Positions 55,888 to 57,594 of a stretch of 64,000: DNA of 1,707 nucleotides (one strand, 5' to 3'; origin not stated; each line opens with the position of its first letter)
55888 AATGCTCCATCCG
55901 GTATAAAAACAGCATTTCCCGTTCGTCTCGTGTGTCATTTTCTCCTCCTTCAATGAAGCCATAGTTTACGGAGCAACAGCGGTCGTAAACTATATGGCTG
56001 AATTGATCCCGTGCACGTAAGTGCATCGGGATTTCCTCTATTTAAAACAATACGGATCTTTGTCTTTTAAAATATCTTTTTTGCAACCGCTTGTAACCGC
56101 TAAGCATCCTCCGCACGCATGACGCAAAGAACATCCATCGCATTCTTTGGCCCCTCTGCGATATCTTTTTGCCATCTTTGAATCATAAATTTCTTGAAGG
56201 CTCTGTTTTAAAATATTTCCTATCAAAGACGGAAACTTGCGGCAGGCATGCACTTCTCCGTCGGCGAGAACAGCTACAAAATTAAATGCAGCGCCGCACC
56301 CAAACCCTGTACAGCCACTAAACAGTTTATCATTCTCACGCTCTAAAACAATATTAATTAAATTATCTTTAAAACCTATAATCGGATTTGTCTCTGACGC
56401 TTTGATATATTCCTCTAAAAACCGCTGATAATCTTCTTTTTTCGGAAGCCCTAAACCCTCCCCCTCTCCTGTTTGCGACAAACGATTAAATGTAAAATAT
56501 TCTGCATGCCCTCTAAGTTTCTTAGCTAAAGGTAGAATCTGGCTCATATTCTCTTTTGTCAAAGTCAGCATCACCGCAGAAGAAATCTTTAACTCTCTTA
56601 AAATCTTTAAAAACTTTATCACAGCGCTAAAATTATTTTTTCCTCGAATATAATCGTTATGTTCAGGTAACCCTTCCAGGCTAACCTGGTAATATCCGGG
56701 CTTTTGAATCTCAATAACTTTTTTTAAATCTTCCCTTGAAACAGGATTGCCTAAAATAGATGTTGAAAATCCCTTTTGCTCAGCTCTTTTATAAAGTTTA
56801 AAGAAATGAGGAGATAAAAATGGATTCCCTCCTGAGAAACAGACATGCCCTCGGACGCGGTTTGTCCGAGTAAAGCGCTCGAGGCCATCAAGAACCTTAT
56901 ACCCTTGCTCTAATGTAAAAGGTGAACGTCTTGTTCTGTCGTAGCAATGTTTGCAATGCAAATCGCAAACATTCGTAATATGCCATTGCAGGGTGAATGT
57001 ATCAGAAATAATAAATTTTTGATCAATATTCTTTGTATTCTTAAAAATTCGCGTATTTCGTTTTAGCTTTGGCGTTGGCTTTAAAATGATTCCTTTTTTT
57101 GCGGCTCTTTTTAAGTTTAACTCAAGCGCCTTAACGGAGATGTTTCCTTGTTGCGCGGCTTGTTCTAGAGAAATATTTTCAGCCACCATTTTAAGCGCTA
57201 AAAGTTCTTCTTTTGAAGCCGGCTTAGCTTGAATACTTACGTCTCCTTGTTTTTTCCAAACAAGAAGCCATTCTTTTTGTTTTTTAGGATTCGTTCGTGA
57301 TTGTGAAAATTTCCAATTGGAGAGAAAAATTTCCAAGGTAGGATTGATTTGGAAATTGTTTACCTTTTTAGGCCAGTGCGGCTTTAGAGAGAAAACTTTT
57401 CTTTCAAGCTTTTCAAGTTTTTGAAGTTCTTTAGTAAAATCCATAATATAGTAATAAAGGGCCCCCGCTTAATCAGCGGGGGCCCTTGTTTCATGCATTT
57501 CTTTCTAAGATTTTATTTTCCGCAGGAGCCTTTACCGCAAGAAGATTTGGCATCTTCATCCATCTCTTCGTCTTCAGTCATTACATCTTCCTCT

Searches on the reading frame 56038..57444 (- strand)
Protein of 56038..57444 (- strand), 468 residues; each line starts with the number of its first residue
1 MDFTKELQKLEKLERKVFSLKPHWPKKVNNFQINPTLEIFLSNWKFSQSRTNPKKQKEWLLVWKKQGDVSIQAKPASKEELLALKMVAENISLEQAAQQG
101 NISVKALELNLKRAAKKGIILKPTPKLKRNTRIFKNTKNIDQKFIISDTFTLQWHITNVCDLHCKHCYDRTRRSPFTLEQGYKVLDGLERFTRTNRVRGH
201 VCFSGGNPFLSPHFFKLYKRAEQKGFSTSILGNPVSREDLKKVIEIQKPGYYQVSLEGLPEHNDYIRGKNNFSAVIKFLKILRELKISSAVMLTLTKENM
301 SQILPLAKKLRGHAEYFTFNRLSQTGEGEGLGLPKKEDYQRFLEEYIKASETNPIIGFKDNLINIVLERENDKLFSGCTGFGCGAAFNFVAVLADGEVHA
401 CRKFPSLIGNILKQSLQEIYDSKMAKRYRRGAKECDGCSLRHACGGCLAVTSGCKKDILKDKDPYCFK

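Call 3: search_protein_families(library=ncbifam, proteins=[window:56038-57444:-], max_evalue=0.01)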
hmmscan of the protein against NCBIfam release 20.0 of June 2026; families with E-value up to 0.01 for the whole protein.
window:56038-57444:- (468 aa): 53 families (the best 25 are shown)
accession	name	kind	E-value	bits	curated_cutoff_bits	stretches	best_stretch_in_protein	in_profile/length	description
TIGR04082.1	rSAM_for_selen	equivalog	6e-201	668.6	350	1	3-467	44-516/516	thio(seleno)oxazole modification radical SAM maturase SbtM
TIGR04340.1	rSAM_ACGX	hypoth_equivalog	1e-44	153.2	400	1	148-468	1-339/341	radical SAM/SPASM domain protein, ACGX system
TIGR04053.2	TIGR04053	equivalog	1.1e-24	87.4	395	2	150-350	8-214/366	TIGR04053 family radical SAM/SPASM domain-containing protein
TIGR04055.1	rSAM_NirJ2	equivalog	1.4e-21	77.4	500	1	153-466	3-322/326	putative heme d1 biosynthesis radical SAM protein NirJ2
TIGR04303.1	GeoRSP_rSAM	equivalog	2.9e-21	76.4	400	1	150-467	5-325/325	GeoRSP system radical SAM/SPASM protein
NF047865.1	rSAM_PapB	equivalog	5.5e-20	71.9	340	1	152-451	5-320/330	PapB family radical SAM/SPASM ranthipeptide maturase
TIGR04051.1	rSAM_NirJ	equivalog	1e-18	67.5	515.45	1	154-328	6-182/354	heme d1 biosynthesis radical SAM protein NirJ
TIGR04250.1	SCM_rSAM_ScmE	equivalog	1.1e-18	67.3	400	1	154-351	7-204/358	SynChlorMet cassette radical SAM/SPASM protein ScmE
NF041298.1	rSAM_mat_DynA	equivalog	3e-18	65.9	450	1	157-466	8-339/356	dynobactin maturation radical SAM/SPASM protein DynA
TIGR04545.1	rSAM_ahbD_hemeb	equivalog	5.3e-18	65.6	500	1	153-467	3-336/339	heme b synthase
NF045574.1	sacti_mat_StsB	exception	5.9e-17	61.6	625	1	134-458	80-406/466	StsB family radical SAM/SPASM domain sactipeptide maturase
TIGR04546.1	rSAM_ahbC_deAc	equivalog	8.6e-17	61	650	1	148-311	37-201/390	12,18-didecarboxysiroheme deacetylase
TIGR03962.1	mycofact_rSAM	equivalog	1.3e-16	60.8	265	1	150-466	12-331/339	mycofactocin radical SAM maturase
TIGR04347.1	pseudo_SAM_Halo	equivalog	5.7e-16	58.8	525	1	153-330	41-220/390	TIGR04347 family pseudo-SAM/SPASM protein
TIGR04133.1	rSAM_w_lipo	hypoth_equivalog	9.6e-16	57.6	425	1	148-446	22-329/350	TIGR04133 family radical SAM/SPASM protein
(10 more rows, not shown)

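Call 4: search_protein_families(library=pfam, proteins=[window:56038-57444:-], max_evalue=0.01)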
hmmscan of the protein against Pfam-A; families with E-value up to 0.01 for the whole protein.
window:56038-57444:- (468 aa): 3 families
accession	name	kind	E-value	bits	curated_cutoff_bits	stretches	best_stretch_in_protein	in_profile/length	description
PF04055.27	Radical_SAM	-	2.4e-16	60.8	29.5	1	156-309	3-165/166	Radical SAM superfamily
PF13186.11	SPASM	-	3.8e-09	37.1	21.5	1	383-438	1-66/67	Iron-sulfur cluster-binding domain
PF13353.11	Fer4_12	-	0.0081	16.9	22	1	158-230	13-86/137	4Fe-4S single cluster domain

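Call 13: find_related_loci(query=window:56038-57444:-, collection=genome_contigs, flank=10000)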
Query window:56038-57444:- (468 aa) in genome_contigs; peptide patterns used: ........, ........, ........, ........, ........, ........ (x = any residue, [..] = any of these).
360 stretches matched a pattern; 233 encode a relative of the query (tblastn E <= 1e-3); the best 80 are kept; 80 distinct loci.
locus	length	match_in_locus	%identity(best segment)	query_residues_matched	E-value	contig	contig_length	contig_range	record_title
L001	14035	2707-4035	55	31-467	3e-174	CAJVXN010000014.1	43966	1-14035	TPA_asm: uncultured bacterium isolate DRR093005_bin.42_MetaBAT_v2.12.1_MAG genome assembly, contig: NODE_395_length_4396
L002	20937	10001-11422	51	2-467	9e-170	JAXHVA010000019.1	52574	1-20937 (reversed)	MAG: Thermodesulfobacteriota bacterium isolate MAG65_tar_biofilm MAG65_19, whole genome shotgun sequence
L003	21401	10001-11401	52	2-467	1e-169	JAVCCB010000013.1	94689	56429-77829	MAG: Candidatus Tantalella remota isolate MAG_3300035698_1097 Ga0374944_042813, whole genome shotgun sequence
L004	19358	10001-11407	53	4-467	2e-168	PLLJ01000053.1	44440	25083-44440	MAG: Candidatus Omnitrophota bacterium isolate fen_1321 73.20120800_E3X.43_contig_1368, whole genome shotgun sequence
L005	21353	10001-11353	54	26-468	5e-168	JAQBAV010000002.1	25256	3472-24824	MAG: Candidatus Omnitrophota bacterium isolate MAG_328_bin-15 328_bin-15_ctg-002, whole genome shotgun sequence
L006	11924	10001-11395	51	3-467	2e-167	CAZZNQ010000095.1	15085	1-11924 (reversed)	MAG TPA_asm: uncultured candidatus Brocadiaceae bacterium isolate SRP141376_co2_394 genome assembly, contig: NODE_7838_l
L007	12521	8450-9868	50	3-467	3e-165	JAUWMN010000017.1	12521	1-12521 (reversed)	MAG: Desulfobacterales bacterium isolate CSMAG_2399 CSMAG_2399_k141_816483_length_12521_cov_5.9895, whole genome shotgun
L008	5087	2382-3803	48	3-467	1e-164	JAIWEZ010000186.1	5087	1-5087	MAG: Gammaproteobacteria bacterium isolate JL_RS_05_13 NODE_6257_length_5087_cov_0.827016, whole genome shotgun sequence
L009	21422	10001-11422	49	3-467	5e-161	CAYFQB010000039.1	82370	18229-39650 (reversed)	MAG TPA_asm: uncultured Nitrospiraceae bacterium isolate ERP108616_co1_118 genome assembly, contig: k119_48683, whole ge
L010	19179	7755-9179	48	2-467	1e-158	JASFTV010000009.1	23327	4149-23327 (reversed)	MAG: Desulfobacteraceae bacterium isolate D1103U20metaG_sub_Bin_336 D1103U20metaG_FD_scaffold_421_c1, whole genome shotg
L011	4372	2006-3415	47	2-467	1e-162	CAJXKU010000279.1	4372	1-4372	MAG TPA_asm: uncultured Lentisphaerae bacterium isolate SRR6193124_bin.69_MetaBAT_v2.12.1_MAG genome assembly, contig: N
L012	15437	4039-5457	48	2-468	1e-157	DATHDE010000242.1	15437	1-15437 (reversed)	MAG TPA_asm: Nitrospirota bacterium isolate SMAG_U12385 k141_30138, whole genome shotgun sequence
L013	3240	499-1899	48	3-460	1e-164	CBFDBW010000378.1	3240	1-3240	MAG TPA_asm: uncultured Syntrophobacterales bacterium isolate SRR26215671_binner23_Refined_43 genome assembly, contig: E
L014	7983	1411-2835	47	2-467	6e-157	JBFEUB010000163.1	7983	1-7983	MAG: Desulfobacteria bacterium isolate Mix_mud07.2021.05.48 k141_2933058_length_7983_cov_14.0000, whole genome shotgun s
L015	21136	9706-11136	48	1-467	2e-156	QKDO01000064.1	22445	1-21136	MAG: Nitrospirae bacterium isolate SZUA-452 scaffold_5637, whole genome shotgun sequence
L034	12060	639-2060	48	3-467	2e-151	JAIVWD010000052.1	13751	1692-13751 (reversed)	MAG: Deltaproteobacteria bacterium isolate HYP3_UM_29 NODE_658_length_13751_cov_1.833896, whole genome shotgun sequence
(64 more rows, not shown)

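Call 26: find_encoding_contigs(protein=window:56038-57444:-, flank=10000, max_places=4)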
Protein window:56038-57444:- (468 aa): no gene with exactly this product is on record in the collection.

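Call 27: find_related_loci(query=window:56038-57444:-, collection=metagenome_contigs, flank=10000)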
Query window:56038-57444:- (468 aa) in metagenome_contigs; peptide patterns used: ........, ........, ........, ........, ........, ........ (x = any residue, [..] = any of these).
600 stretches matched a pattern (row limit reached: there are more); 314 encode a relative of the query (tblastn E <= 1e-3); the best 80 are kept; 80 distinct loci.
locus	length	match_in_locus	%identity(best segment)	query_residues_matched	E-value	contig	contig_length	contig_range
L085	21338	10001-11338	57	28-467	4e-179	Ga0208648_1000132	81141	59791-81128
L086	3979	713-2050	57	28-467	0e+0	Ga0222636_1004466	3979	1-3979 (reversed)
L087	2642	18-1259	58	53-466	0e+0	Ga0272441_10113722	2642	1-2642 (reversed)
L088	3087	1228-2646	51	3-467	1e-175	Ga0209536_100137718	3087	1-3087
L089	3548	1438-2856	51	7-467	5e-172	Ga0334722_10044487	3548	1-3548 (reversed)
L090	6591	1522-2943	49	3-467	5e-165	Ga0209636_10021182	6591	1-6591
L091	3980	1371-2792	48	3-467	6e-168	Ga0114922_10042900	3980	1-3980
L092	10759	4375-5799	49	2-467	1e-161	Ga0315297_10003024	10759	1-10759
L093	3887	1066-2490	49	2-467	1e-167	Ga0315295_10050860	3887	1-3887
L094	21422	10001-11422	49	3-467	3e-161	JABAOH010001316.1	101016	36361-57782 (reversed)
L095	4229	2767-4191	48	2-467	3e-165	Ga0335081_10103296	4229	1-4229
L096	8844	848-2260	50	7-467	5e-160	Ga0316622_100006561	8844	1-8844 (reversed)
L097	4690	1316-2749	50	1-467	9e-163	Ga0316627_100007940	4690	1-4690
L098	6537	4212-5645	50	1-467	7e-160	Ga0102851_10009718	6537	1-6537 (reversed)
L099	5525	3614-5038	49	5-467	5e-161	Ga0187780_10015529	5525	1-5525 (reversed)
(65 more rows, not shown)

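Call 31: search_protein_families(library=ncbifam, proteins=[L034:4897-8508:+, L034:2285-3469:+], max_evalue=1e-10)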
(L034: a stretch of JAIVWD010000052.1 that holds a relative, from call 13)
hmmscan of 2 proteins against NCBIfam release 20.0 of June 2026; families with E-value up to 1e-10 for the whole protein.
L034:4897-8508:+ (1204 aa): 11 families
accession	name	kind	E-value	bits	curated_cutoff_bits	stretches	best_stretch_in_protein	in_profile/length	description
TIGR00914.1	2A0601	subfamily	2.4e-232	773.8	701.45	3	2-532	2-517/1051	CusA/CzcA family heavy metal efflux RND transporter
NF033617.1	RND_permease_2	subfamily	1.3e-100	337.8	1250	2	44-549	28-514/1009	multidrug efflux RND transporter permease subunit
NF000282.2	RND_permease_1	subfamily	1.2e-81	275.1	1250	2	38-543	22-515/1029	multidrug efflux RND transporter permease subunit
TIGR00915.1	2A0602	subfamily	1.5e-70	238.3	940.35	2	28-532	13-507/1050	efflux RND transporter permease subunit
NF007133.0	PRK09579.1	equivalog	3.2e-56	190.5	1763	2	48-526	35-493/1017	multidrug efflux RND transporter permease subunit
NF007905.0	PRK10614.1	equivalog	6.5e-56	189.6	1774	2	45-539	32-507/1025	multidrug efflux RND transporter permease subunit MdtC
NF007798.0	PRK10503.1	equivalog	3.9e-46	157.2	1584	2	46-563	42-540/1040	MdtB/MuxB family multidrug efflux RND transporter permease subunit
NF007131.0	PRK09577.1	equivalog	4.5e-42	143.8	1768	2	37-523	22-497/1045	multidrug efflux RND transporter permease subunit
NF007842.1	PRK10555.1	equivalog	7.2e-39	133.4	1854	2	39-530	24-504/1036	multidrug efflux RND transporter permease AcrD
NF000037.1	RND_perm_OqxB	exception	1.4e-36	125.7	2200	1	44-547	31-521/1050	multidrug efflux RND transporter permease subunit OqxB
NF011706.2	PRK15127.1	equivalog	1.6e-36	125.6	2150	2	188-523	168-498/1049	multidrug efflux RND transporter permease subunit AcrB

L034:2285-3469:+ (395 aa): 2 families
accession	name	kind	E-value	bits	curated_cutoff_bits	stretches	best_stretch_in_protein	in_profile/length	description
TIGR01845.1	outer_NodT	subfamily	4.5e-15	55.4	210.05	1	84-382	149-448/460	efflux transporter outer membrane subunit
TIGR01844.1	type_I_sec_TolC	subfamily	5.2e-14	52.1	225.15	1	10-388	9-394/414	TolC family outer membrane protein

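Call 41: search_solved_structures(query=window:56038-57444:-, max_evalue=0.001, show_alignments=1)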
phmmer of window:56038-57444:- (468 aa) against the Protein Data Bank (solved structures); distinct sequences matched with E-value up to 0.001: 4.
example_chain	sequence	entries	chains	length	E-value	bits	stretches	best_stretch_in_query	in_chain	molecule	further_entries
5wgg_A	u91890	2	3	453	1.2e-11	47.1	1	140-458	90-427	Radical SAM domain protein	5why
6efn_A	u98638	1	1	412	8.7e-08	34.4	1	152-435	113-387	Sporulation killing factor maturation protein SkfB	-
2yx0_A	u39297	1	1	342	0.00018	23.5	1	199-308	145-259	radical sam enzyme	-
7tol_A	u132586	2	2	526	0.00092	21.1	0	149-424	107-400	glycerol dibiphytanyl glycerol tetraether - macrocyclic archaeol synthase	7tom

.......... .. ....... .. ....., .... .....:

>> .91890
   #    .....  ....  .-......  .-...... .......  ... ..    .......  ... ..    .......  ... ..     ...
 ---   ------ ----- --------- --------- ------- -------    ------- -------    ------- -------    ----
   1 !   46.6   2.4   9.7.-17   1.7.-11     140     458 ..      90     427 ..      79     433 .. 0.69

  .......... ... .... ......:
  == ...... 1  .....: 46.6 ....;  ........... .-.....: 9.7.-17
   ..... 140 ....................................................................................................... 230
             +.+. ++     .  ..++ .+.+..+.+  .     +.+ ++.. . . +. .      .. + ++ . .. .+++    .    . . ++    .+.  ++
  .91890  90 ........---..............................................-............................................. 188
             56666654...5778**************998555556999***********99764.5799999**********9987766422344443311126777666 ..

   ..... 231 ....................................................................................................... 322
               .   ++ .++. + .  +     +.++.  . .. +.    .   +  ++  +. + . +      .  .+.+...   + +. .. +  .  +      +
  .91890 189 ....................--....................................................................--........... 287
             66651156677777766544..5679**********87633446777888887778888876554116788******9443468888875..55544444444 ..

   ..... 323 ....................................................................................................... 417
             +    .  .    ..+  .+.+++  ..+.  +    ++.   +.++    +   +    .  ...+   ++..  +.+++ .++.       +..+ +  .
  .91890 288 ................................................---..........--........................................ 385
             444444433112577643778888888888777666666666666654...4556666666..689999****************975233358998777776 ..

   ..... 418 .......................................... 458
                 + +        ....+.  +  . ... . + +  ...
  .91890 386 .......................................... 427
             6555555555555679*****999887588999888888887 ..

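Call 42: find_homologous_proteins(query=window:56038-57444:-, max_evalue=1e-30)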
Query window:56038-57444:- (468 aa): 3295 proteins with E <= 1e-30 among 8000 candidates; the best 120 are listed.
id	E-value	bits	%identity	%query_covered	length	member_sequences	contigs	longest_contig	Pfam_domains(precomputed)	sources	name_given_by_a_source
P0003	0.0e+0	1076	100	100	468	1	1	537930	PF13186.12,PF04055.28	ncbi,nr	ncbi:MAG: thio(seleno)oxazole modification radical SAM maturase SbtM [Candidatus Aceula meridiana]|n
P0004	2.8e-267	905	83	100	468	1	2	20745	PF13186.12,PF04055.28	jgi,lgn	-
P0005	7.5e-181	620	57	100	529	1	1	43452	PF13186.12,PF04055.28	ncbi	ncbi:thio(seleno)oxazole modification radical SAM maturase SbtM [Candidatus Omnitrophota bacterium]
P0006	9.2e-174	596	57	94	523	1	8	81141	PF13186.12,PF04055.28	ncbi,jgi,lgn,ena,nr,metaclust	ncbi:MAG: thio(seleno)oxazole modification radical SAM maturase SbtM [Candidatus Ancaeobacter aquati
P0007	3.6e-171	588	57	93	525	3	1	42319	PF13186.12,PF04055.28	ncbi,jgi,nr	ncbi:selenobiotic family peptide radical SAM maturase [candidate division KSB1 bacterium]|nr:selenob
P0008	5.6e-171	587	55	99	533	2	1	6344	PF13186.12,PF04055.28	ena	-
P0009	1.2e-170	586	55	100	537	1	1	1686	PF13186.12,PF04055.28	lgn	-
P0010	1.6e-170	586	56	94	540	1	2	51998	PF13186.12,PF04055.28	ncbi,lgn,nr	ncbi:MAG: thio(seleno)oxazole modification radical SAM maturase SbtM [Candidatus Omnitrophica bacter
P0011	1.7e-170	586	56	99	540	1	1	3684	PF13186.12,PF04055.28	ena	-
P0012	8.1e-170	583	55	93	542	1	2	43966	PF13186.12,PF04055.28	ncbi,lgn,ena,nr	ncbi:MAG TPA: selenobiotic family peptide radical SAM maturase [Candidatus Omnitrophica bacterium]|n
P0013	2.2e-168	579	56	95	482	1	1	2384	PF13186.12,PF04055.28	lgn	-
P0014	1.2e-165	570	52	100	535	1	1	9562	PF13186.12,PF04055.28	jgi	jgi:selenobiotic family peptide radical SAM maturase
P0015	1.4e-164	566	53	100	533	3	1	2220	PF13186.12,PF04055.28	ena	-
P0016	1.5e-164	566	53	99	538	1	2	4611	PF13186.12,PF04055.28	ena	-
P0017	1.5e-164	566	54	100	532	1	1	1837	PF13186.12,PF04055.28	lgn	-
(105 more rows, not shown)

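Call 43: find_encoding_contigs(protein=P0004, flank=10000, max_places=3)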
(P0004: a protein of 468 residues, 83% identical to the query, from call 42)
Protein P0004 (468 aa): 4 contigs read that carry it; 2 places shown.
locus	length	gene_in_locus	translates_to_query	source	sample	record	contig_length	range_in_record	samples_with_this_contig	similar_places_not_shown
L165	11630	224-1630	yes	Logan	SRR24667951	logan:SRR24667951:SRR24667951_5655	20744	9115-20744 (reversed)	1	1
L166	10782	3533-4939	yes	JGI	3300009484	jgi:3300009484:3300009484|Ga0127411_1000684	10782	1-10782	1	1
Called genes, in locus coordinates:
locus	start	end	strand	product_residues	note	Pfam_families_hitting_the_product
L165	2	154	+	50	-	?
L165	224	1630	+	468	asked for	PF04055:Radical_SAM, PF13186:SPASM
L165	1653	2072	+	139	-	PF07681:DoxX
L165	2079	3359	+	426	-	PF01266:DAO (faint), PF07992:Pyr_redox_2, PF00070:Pyr_redox, PF22366:NDH2_C (weak)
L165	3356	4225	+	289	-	PF25062:ARM_TT21_N (weak), PF12569:NatA_aux_su (faint), PF12895:ANAPC3 (faint), PF23914:TPR_CcmH_CycH, PF13424:TPR_12 (faint), PF13431:TPR_17 (faint), PF13181:TPR_8 (weak), PF13432:TPR_16 (weak), +9 more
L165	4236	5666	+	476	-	PF01266:DAO (faint), PF01593:Amino_oxidase, PF07992:Pyr_redox_2 (faint), PF13450:NAD_binding_8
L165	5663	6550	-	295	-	PF00494:SQS_PSY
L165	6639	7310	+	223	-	PF18916:Lycopene_cyc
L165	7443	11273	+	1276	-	-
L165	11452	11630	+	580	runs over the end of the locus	PF00920:ILVD_EDD_N, PF24877:ILV_EDD_C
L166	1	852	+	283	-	?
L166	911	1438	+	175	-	PF02417:Chromate_transp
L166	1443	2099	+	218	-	PF10677:DUF2490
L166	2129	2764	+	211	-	-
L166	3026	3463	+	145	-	-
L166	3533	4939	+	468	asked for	PF04055:Radical_SAM, PF13186:SPASM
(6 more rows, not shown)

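Call 44: find_encoding_contigs(protein=P0003, flank=10000, max_places=2)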
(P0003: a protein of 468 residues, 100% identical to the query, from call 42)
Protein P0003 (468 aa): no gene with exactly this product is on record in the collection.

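Call 54: predict_structure(alignment_id=A1)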
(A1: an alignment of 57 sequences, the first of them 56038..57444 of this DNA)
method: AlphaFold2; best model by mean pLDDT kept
length: 468 residues; sequences in the alignment: 57
mean_pLDDT: 93.6   pTM: 0.89
mean pLDDT of the five models: 93.6, 92.7, 92.7, 91.8, 90.4
residues with pLDDT >= 90: 385; 70-90: 82; 50-70: 1; < 50: 0
segments of 3 or more residues with pLDDT < 50: none
pLDDT, mean of each block of 10 residues (from residue 1): 90 95 89 96 93 94 89 95 96 93 88 94 93 86 92 93 82 89 97 95 92 97 95 97 98 97 94 98 98 96 98 95 88 95 98 96 95 86 89 96 93 98 96 93 92 94 96
secondary structure, 60 per line:
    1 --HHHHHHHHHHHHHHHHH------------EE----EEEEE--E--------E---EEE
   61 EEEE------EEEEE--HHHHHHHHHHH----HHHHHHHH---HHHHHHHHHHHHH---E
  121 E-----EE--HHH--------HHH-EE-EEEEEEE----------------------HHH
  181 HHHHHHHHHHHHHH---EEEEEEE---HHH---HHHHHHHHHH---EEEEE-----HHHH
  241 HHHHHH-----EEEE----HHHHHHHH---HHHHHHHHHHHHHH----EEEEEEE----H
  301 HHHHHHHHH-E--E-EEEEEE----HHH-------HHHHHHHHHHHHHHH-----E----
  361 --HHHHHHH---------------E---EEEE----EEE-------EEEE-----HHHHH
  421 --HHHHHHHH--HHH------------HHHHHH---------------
elements in order: H3-19 E38-42 E58-64 E71-75 H78-88 H93-100 H104-116 E149-155 H178-194 E198-204 H214-223 E227-231 H237-246 E252-255 H260-267 H271-284 E289-295 H300-309 E316-321 H336-350 H363-369 E389-392 E397-399 E407-410 H416-420 H423-430 H448-453

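Call 56: fold_search(model_id=the predicted structure, library=pdb)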
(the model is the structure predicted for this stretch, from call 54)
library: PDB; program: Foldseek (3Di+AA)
matches with E <= 10: 1741; with E <= 0.001: 121
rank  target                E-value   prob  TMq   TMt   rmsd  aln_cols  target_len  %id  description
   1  5wgg_A                1.7e-15  1.00  0.51  0.53  18.5       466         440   20  Structural Insights into Thioether Bond Formation in the Biosynthesis of Sactipeptides (released 2017-07-26)
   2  5why_A                2.8e-15  1.00  0.52  0.57  17.8       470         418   19  Structural Insights into Thioether Bond Formation in the Biosynthesis of Sactipeptides (released 2017-07-26)
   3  5v1t_A                3.3e-15  1.00  0.54  0.58  10.4       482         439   17  Crystal structure of Streptococcus suis SuiB bound to precursor peptide SuiA (released 2017-08-30)
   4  5v1q_A                4.0e-15  1.00  0.53  0.57  10.6       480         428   16  Crystal structure of Streptococcus suis SuiB (released 2017-08-30)
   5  6efn                  4.8e-15  1.00  0.51  0.62   9.6       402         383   17  Structure of a RiPP maturase, SkfB (released 2018-10-24)
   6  5v1s_A                6.8e-15  1.00  0.54  0.59   9.6       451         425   18  Crystal structure of Streptococcus suis SuiB bound to S-adenosylmethionine (released 2017-08-30)
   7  5v1s_B                7.7e-15  1.00  0.53  0.57  11.5       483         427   18  Crystal structure of Streptococcus suis SuiB bound to S-adenosylmethionine (released 2017-08-30)
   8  5v1q_B                7.7e-15  1.00  0.54  0.57  11.7       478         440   19  Crystal structure of Streptococcus suis SuiB (released 2017-08-30)
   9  7vob                  1.9e-12  1.00  0.48  0.65   6.1       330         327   14  The crystal structure of a Radical SAM Enzyme BlsE involved in the Biosynthesis of Blasticidin S (released 2022-05-04)
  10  4k36_B                2.4e-12  1.00  0.52  0.65   5.0       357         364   18  His6 tagged anSMEcpe with bound AdoMet (released 2013-05-08)
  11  6c8v                  5.4e-11  1.00  0.47  0.67   5.3       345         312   17  X-ray structure of PqqE from Methylobacterium extorquens (released 2018-02-14)
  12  5vsl_A                1.3e-09  1.00  0.44  0.74   3.6       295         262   17  Crystal structure of viperin with bound [4Fe-4S] cluster and S-adenosylhomocysteine (SAH) (released 2017-06-14)
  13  8hzv_D                1.5e-09  1.00  0.43  0.42  14.2       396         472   16  The crystal structure of a Radical SAM Enzyme DesII (released 2024-07-10)
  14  9dfu                  2.0e-09  1.00  0.44  0.71   4.9       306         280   15  X-ray crystal structure of the second Viperin-like enzyme from T. virens variant F40H with bound CTP and SAM (released 2025-02-19)
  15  8hzv_B                2.3e-09  1.00  0.42  0.41  15.3       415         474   16  The crystal structure of a Radical SAM Enzyme DesII (released 2024-07-10)
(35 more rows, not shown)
